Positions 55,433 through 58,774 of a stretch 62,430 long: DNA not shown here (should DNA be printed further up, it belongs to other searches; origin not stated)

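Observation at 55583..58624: Uncharacterised 1013-aa protein with an N-terminal TIR_2-like domain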

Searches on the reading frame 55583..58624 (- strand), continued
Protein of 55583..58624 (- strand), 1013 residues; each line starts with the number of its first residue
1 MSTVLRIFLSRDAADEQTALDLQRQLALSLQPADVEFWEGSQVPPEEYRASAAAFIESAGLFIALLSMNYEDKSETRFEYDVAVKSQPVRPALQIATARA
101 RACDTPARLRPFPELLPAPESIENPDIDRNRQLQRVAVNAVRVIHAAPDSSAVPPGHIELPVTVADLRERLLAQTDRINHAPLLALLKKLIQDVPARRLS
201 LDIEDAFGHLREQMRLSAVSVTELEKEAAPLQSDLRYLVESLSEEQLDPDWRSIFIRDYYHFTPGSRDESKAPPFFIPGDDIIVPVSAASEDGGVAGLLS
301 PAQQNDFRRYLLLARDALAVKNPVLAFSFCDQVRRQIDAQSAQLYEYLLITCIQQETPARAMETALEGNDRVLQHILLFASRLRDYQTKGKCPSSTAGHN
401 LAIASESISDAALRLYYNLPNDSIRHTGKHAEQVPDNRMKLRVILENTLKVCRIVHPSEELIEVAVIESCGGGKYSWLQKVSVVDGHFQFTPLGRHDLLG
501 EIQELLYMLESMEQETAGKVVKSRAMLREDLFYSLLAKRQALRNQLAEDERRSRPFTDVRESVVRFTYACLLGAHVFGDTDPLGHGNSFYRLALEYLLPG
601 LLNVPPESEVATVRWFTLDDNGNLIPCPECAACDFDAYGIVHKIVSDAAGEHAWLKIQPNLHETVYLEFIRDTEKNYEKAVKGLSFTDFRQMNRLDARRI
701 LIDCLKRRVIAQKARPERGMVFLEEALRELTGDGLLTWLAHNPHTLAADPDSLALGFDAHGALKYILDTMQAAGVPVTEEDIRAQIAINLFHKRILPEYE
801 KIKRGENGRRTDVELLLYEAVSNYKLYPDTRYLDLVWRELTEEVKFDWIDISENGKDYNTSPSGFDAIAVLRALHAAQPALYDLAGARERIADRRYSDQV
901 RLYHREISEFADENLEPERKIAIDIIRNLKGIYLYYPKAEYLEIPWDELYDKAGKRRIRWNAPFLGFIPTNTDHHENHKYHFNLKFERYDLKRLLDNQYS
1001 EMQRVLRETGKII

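Call 31: fold_search(model_id=the predicted structure, library=pdb)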
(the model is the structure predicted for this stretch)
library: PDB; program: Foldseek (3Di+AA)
matches with E <= 10: 1047; with E <= 0.001: 0
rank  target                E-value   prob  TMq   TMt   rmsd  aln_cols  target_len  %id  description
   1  9zjs_B                3.2e-03  0.66  0.10  0.10  32.9       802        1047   12  Human sterile alpha motif domain-containing protein 9 (SAMD9), asymmetric dimer "shell" shape (released 2026-02-25)
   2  4buj_F                2.1e-02  0.21  0.10  0.08  39.0      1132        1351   12  Crystal structure of the S. cerevisiae Ski2-3-8 complex (released 2013-08-28)
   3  7beq                  2.2e-02  1.00  0.11  0.68   4.0       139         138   19  MicroED structure of the MyD88 TIR domain higher-order assembly (released 2021-03-10)
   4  7n61_1F               3.5e-02  0.41  0.09  0.13  38.3       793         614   12  structure of C2 projections and MIPs (released 2022-05-18)
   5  8isy_B                5.9e-02  1.00  0.12  0.25   4.7       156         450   11  Cryo-EM structure of free-state Crt-SPARTA (released 2023-10-18)
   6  7fcc                  5.9e-02  1.00  0.12  0.64   4.8       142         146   16  IL-1RAcPb TIR domain (released 2022-07-20)
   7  8qyz_F                6.1e-02  0.33  0.15  0.15  37.6      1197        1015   10  Crystal structure of hiNES2 in complex with Xpo1 and RanGTP (released 2024-11-06)
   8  7fch_A                6.4e-02  1.00  0.09  0.57   5.9       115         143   22  IL-18Rbeta TIR domain (released 2022-07-20)
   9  6gmh_Q                6.6e-02  0.23  0.09  0.09  29.3       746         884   10  Structure of activated transcription complex Pol II-DSIF-PAF-SPT6 (released 2018-08-22)
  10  8w8m_1A               6.9e-02  1.00  0.11  0.68   4.1       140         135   18  Cryo-EM structure of helical filament of MyD88 TIR (released 2024-09-04)
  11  8yym_A                7.5e-02  1.00  0.11  0.68   4.0       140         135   19  Cryo-EM structure of cylindrical fiber of MyD88 TIR (released 2025-03-26)
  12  8qlp_E                9.1e-02  1.00  0.12  0.26   7.3       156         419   13  CryoEM structure of the RNA/DNA bound SPARTA (BabAgo/TIR-APAZ) tetrameric complex (released 2024-01-31)
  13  4c6t_B                9.1e-02  1.00  0.09  0.46  10.9       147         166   14  Crystal structure of the RPS4 and RRS1 TIR domain heterodimer (released 2014-05-28)
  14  8gel_A                1.0e-01  0.18  0.08  0.13  38.6       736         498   12  Cryo-EM structure of synthetic tetrameric building block sC4 (released 2024-03-13)
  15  4w8g                  1.1e-01  1.00  0.09  0.54   4.5       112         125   15  Crystal structure of the TIR domain of the Toll-related Receptor TRR-2 from the lower metazoan Hydra magnipapillata (cry (released 2015-09-09)
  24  8wy9_A                1.3e-01  0.11  0.09  0.10  39.9      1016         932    9  Cryo-EM structure of DSR2 apo (partial) complex (released 2024-04-10)
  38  8wy8_A                1.9e-01  0.15  0.12  0.13  40.1      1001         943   10  Cryo-EM structure of DSR2 apo complex (released 2024-04-10)
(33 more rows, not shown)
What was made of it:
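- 58175..58624 (-): TIR domain, residues 1 to about 150. Predicted elements: betaA 5-10 (IFLS), alphaA 13-29, betaB 35-37, alphaB 45-58, betaC 61-66, alphaC 74-86, betaD 94-99, a loop, then helix 129-145. Foldseek matches TIR structures with probability 1.00 (call 31).
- On TIR domain (Pfam TIR_2, PF13676): Foldseek gives probability 1.00 and TM-to-target 0.45-0.68 to MyD88, the SPARTA TIR, ThsB, TLR10 and TRR-2 (call 31).
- Closest known: DSR2. Different: Structural similarity of the bodies is at noise level: Foldseek probability 0.11-0.15 and TM 0.09-0.13 (call 31).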

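Call 32: search_protein_representatives(alignment_id=A1)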
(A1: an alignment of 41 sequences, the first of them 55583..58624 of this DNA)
Query: 41 sequences, 1013 profile positions. Proteins with E-value up to 0.001 (for the whole library): 1199; up to 1e-10: 115; up to 1e-30: 72. The best 150 are listed.
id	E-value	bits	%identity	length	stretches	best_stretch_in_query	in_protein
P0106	0.0e+00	1472.5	-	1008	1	1-1011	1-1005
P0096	0.0e+00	1464.9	-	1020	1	5-1012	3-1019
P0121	0.0e+00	1450.6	-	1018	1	1-1012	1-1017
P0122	0.0e+00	1277.9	-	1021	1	4-1012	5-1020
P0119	0.0e+00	1266.8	-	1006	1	1-1009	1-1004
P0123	0.0e+00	1235.3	-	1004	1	1-1011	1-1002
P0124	1.3e-297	1006.2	-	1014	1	3-1012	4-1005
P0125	2.3e-290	982.3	-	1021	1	5-1012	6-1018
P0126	8.3e-289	977.1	-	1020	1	1-1008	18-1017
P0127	3.3e-272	922.2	-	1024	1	5-1011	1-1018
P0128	6.7e-262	888.1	-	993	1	3-1000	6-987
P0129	1.7e-252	856.9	-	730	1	4-732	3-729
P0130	5.0e-226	769.3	-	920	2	310-1006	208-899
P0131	1.8e-213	727.7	-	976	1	3-998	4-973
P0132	3.3e-191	654.0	-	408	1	611-1012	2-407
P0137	2.2e-136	472.5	-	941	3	701-995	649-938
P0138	2.0e-124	433.0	-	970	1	6-968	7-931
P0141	3.1e-102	359.5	-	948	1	137-967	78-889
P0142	6.7e-101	355.1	-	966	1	200-966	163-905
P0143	2.7e-93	329.9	-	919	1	116-999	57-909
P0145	1.1e-71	258.3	-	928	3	150-551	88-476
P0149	1.9e-63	231.1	-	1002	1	154-967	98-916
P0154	3.0e-59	217.2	-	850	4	701-996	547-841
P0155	3.7e-57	210.3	-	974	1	151-990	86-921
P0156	6.2e-57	209.5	-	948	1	145-998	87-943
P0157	2.3e-56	207.7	-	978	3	702-999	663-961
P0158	3.7e-55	203.7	-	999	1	183-1000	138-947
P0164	3.7e-47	177.2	-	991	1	151-968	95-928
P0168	4.4e-43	163.7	-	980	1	214-970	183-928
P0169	1.5e-40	155.3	-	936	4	711-991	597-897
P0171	7.6e-40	153.0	-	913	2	304-776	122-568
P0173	2.3e-38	148.1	-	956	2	617-966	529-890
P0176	8.7e-38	146.1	-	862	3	700-854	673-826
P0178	5.1e-35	137.0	-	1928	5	3-153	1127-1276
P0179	6.0e-35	136.7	-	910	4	306-486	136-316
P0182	2.8e-34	134.5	-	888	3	251-485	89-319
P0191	3.1e-30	121.2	-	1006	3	619-970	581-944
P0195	3.5e-28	114.3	-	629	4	3-97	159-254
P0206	9.2e-21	89.8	-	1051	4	619-963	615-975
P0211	7.7e-17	76.8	-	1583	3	4-149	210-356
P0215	4.5e-14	67.7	-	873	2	4-114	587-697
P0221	9.0e-13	63.3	-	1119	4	3-164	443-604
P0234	1.2e-10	56.4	-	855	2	5-157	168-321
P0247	2.1e-09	52.2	-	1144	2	6-140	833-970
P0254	9.3e-09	50.0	-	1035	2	6-147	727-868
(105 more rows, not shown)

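Call 33: search_protein_families(library=pfam, proteins=[P0141, P0142, P0143, P0149, P0155, P0156, P0158, P0164, P0168, P0138], max_evalue=0.01)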
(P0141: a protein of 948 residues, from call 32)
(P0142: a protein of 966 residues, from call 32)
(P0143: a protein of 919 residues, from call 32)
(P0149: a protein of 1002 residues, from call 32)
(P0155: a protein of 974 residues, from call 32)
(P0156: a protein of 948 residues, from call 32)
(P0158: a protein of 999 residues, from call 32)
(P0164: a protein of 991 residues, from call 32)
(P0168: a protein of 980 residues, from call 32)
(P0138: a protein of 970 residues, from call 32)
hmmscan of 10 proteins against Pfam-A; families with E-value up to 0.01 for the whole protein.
P0141 (948 aa): 1 family
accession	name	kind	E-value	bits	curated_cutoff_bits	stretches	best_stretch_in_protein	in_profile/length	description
PF19964.5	EAD11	-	2.5e-11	43.8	26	1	4-81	3-79/80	Effector-associated domain 11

P0142 (966 aa): 1 family
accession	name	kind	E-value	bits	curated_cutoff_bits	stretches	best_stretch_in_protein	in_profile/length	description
PF19964.5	EAD11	-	7.5e-06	26.3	26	1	17-91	6-78/80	Effector-associated domain 11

P0143 (919 aa): 1 family
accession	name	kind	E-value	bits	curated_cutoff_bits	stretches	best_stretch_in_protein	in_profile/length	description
PF01881.21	Cas_Cas6_C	-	0.0012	20.1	23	1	458-527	42-117/125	CRISPR associated protein Cas6, C-terminal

P0149 (1002 aa): 1 family
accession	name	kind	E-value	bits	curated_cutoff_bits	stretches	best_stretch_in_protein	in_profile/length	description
PF19964.5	EAD11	-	3.4e-10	40.2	26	1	16-87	8-80/80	Effector-associated domain 11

P0155 (974 aa): 1 family
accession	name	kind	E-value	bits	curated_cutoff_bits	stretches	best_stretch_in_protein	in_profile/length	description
PF19964.5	EAD11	-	7.1e-13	48.8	26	1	9-85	2-79/80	Effector-associated domain 11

P0156 (948 aa): 1 family
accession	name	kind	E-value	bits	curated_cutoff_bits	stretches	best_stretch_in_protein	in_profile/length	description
PF19964.5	EAD11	-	2.1e-07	31.2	26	1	13-83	5-77/80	Effector-associated domain 11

P0158 (999 aa): 0 families

P0164 (991 aa): 1 family
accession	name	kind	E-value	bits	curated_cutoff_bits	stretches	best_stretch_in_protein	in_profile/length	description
PF19964.5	EAD11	-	4.6e-09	36.6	26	1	9-84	2-77/80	Effector-associated domain 11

P0168 (980 aa): 0 families

P0138 (970 aa): 0 families
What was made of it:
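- The exhaustive profile search found full-length relatives of the body with Pfam EAD11 above threshold in place of TIR (calls 32, 33).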

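Call 39: find_homologous_proteins(query=P0155, max_evalue=0.001)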
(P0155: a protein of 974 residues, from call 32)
Query P0155 (974 aa): 4 proteins with E <= 0.001 among 8000 candidates.
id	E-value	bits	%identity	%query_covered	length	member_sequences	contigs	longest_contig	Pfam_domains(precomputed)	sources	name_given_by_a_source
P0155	0.0e+0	2186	100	100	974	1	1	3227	PF19964.6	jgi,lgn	-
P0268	0.0e+0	1119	57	100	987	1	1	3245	PF19964.6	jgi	-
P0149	1.3e-208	714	42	99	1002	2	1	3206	PF19964.6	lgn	-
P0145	2.1e-182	627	39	95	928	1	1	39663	PF19964.6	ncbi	-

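Call 40: find_encoding_contigs(protein=P0145, flank=10000, max_places=4)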
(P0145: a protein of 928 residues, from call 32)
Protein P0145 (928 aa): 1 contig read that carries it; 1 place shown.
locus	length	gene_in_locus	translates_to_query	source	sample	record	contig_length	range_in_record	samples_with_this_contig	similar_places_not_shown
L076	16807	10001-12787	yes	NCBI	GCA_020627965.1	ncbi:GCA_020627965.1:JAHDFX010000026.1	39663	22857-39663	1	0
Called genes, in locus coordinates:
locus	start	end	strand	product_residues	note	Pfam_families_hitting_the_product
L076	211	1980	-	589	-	PF13584:BatD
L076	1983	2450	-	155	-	PF13584:BatD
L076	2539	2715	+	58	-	-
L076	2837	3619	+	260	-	PF00378:ECH_1, PF16113:ECH_2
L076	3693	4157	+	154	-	PF00254:FKBP_C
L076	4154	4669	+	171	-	PF12867:DinB_2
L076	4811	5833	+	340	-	PF04055:Radical_SAM, PF13186:SPASM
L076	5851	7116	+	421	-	PF01595:CNNM, PF00571:CBS, PF03471:CorC_HlyC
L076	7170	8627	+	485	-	PF02274:ADI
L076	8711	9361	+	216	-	PF14681:UPRTase, PF00156:Pribosyltran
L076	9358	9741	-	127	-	PF02142:MGS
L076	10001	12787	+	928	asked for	PF19964:EAD11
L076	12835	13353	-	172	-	PF13869:NUDIX_2 (weak), PF00293:NUDIX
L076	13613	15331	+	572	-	PF01551:Peptidase_M23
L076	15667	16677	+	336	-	PF03486:HI0933_like (faint), PF07992:Pyr_redox_2, PF13738:Pyr_redox_3, PF00070:Pyr_redox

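Call 41: search_protein_families(library=pfam, proteins=[P0169, P0171, P0173, P0176, P0179, P0182, P0191, P0206, P0157, P0154], max_evalue=0.01)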
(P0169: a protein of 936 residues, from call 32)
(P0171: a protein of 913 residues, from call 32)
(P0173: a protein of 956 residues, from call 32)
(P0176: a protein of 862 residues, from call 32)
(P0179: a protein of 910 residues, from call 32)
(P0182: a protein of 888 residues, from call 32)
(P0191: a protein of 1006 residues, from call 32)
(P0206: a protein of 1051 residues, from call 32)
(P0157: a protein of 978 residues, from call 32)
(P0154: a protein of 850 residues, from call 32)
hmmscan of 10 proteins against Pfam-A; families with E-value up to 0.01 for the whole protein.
P0169 (936 aa): 0 families

P0171 (913 aa): 0 families

P0173 (956 aa): 0 families

P0176 (862 aa): 0 families

P0179 (910 aa): 0 families

P0182 (888 aa): 1 family
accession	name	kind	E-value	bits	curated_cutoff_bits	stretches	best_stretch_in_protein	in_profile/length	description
PF00076.28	RRM_1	-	0.0033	17.7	20.7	0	682-728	9-54/70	RNA recognition motif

P0191 (1006 aa): 0 families

P0206 (1051 aa): 0 families

P0157 (978 aa): 1 family
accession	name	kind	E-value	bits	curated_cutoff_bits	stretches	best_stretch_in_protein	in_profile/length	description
PF13676.11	TIR_2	-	4.1e-05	24.5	28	1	23-96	14-89/122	TIR domain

P0154 (850 aa): 0 families

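Call 42: list_cluster_members(proteins=[P0137, P0138, P0141, P0142, P0143, P0156, P0158, P0164, P0168, P0145])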
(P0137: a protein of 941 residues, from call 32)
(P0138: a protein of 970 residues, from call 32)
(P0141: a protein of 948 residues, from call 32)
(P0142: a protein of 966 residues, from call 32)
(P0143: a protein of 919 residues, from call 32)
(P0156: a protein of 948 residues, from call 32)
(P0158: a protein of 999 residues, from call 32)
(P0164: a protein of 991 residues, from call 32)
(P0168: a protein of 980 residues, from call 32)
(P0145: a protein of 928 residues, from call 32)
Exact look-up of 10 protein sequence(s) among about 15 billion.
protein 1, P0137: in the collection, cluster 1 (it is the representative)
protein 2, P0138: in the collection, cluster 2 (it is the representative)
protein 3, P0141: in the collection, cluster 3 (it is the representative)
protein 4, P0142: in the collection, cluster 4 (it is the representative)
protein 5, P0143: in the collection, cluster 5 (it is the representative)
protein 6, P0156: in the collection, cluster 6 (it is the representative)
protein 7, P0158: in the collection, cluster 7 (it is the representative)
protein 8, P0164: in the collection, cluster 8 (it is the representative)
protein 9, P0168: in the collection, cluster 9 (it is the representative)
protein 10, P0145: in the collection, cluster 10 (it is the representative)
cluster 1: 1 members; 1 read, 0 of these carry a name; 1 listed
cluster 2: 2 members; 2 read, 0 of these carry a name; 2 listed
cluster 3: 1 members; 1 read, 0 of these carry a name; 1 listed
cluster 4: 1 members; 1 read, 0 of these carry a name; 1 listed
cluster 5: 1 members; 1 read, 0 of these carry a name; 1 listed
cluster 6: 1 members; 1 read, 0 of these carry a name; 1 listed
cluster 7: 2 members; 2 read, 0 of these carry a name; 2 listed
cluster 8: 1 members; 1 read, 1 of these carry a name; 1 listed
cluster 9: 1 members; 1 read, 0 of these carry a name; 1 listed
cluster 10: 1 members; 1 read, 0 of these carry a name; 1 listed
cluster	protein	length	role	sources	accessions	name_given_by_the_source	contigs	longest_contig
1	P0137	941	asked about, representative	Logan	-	-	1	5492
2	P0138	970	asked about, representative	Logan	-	-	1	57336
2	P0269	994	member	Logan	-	-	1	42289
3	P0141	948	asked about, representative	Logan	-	-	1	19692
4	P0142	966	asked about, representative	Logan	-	-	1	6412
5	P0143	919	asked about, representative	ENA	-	-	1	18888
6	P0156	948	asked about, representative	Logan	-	-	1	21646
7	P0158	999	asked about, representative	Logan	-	-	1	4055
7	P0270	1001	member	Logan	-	-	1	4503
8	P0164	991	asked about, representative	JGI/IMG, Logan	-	hypothetical protein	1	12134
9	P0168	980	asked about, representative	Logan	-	-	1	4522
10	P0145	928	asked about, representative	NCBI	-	-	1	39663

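Call 44: find_homologous_proteins(query=A2, max_evalue=0.001)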
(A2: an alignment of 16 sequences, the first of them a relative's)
Query A2 (16 sequences) (948 aa, profile of the alignment): 4 proteins with E <= 0.001 among 8000 candidates.
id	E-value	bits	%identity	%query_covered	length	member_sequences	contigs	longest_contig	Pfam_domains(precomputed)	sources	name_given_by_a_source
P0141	2.4e-279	947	100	100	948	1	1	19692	PF19964.6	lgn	-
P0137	7.5e-275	933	33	82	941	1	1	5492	-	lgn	-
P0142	9.1e-269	912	37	94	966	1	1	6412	PF19964.6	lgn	-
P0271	1.0e-204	700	52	99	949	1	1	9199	PF19964.6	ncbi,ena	-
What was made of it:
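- Tried and rejected: The word-indexed homologue searches returned only 4 proteins each (calls 39, 44).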

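Call 45: find_encoding_contigs(protein=P0141, flank=10000, max_places=3)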
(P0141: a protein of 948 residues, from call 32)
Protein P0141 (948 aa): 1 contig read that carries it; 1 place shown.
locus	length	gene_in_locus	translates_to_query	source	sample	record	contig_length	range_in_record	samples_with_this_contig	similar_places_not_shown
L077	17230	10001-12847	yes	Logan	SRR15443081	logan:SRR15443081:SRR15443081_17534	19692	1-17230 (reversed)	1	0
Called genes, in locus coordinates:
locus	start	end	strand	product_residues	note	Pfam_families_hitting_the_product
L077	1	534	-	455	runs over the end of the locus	PF01408:GFO_IDH_MocA, PF22725:GFO_IDH_MocA_C3 (faint), PF02894:GFO_IDH_MocA_C (weak)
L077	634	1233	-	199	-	PF06439:3keto-disac_hyd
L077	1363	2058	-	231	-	PF00072:Response_reg, PF00486:Trans_reg_C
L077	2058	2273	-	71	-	-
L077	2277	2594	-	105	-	PF24839:DUF7718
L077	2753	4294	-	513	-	PF00512:HisKA, PF02518:HATPase_c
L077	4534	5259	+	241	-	PF22252:PNGase_F-II_N (weak), PF09697:Porph_ging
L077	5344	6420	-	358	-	PF03575:Peptidase_S51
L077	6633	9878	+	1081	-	PF14870:PSII_BNR (faint), PF15902:Sortilin-Vps10 (weak), PF02012:BNR (faint), PF24316:Tli3 (faint), PF15902:Sortilin-Vps10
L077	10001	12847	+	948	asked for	PF19964:EAD11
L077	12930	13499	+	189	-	PF14024:DUF4240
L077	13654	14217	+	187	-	PF01797:Y1_Tnp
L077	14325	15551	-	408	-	PF01071:GARS_A, PF02786:CPSase_L_D2 (faint), PF02222:ATP-grasp, PF07478:Dala_Dala_lig_C, PF13535:ATP-grasp_4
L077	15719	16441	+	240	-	PF00535:Glycos_transf_2, PF10111:Glyco_tranf_2_2 (weak)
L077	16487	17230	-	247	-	?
